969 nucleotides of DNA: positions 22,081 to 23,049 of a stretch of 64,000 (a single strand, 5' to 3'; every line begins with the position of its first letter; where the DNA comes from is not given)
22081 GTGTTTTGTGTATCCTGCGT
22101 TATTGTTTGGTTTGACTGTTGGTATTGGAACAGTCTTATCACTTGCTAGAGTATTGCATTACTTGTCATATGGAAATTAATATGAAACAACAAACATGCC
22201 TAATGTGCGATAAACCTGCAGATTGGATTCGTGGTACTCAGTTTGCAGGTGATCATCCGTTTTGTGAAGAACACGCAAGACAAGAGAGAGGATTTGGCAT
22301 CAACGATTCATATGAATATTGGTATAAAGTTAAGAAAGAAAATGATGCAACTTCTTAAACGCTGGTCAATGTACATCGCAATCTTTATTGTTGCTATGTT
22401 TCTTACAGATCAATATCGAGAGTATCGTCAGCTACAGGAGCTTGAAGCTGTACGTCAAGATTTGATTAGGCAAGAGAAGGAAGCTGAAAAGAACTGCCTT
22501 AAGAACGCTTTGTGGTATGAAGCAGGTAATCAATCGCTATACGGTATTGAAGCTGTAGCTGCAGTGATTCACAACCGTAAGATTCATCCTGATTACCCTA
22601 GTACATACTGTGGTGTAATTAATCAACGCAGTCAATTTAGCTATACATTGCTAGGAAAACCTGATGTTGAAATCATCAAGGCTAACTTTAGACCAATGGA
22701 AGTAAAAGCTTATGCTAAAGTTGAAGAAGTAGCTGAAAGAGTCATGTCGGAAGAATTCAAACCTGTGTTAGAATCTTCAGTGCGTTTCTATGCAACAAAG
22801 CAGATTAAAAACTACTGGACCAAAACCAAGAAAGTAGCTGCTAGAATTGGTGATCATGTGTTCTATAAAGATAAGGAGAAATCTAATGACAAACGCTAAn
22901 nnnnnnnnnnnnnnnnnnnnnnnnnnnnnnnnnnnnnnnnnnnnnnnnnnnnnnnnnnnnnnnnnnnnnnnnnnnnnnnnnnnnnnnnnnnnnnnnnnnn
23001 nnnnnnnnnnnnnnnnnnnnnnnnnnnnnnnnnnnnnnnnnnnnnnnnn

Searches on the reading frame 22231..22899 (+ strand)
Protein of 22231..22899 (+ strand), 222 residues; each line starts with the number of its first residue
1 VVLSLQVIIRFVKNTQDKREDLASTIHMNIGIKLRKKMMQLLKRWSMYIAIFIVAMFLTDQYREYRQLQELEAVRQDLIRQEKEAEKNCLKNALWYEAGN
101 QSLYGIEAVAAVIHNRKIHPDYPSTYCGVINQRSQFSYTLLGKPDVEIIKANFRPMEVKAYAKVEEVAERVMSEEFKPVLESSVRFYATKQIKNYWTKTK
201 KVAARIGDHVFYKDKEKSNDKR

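Call 82: search_protein_families(library=pfam, proteins=[window:22231-22899:+], max_evalue=0.01)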
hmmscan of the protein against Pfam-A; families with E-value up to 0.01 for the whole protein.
window:22231-22899:+ (222 aa): 1 family
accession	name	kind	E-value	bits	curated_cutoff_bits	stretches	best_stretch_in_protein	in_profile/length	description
PF07486.17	Hydrolase_2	-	4.3e-18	66.2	27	1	102-212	3-100/100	Cell Wall Hydrolase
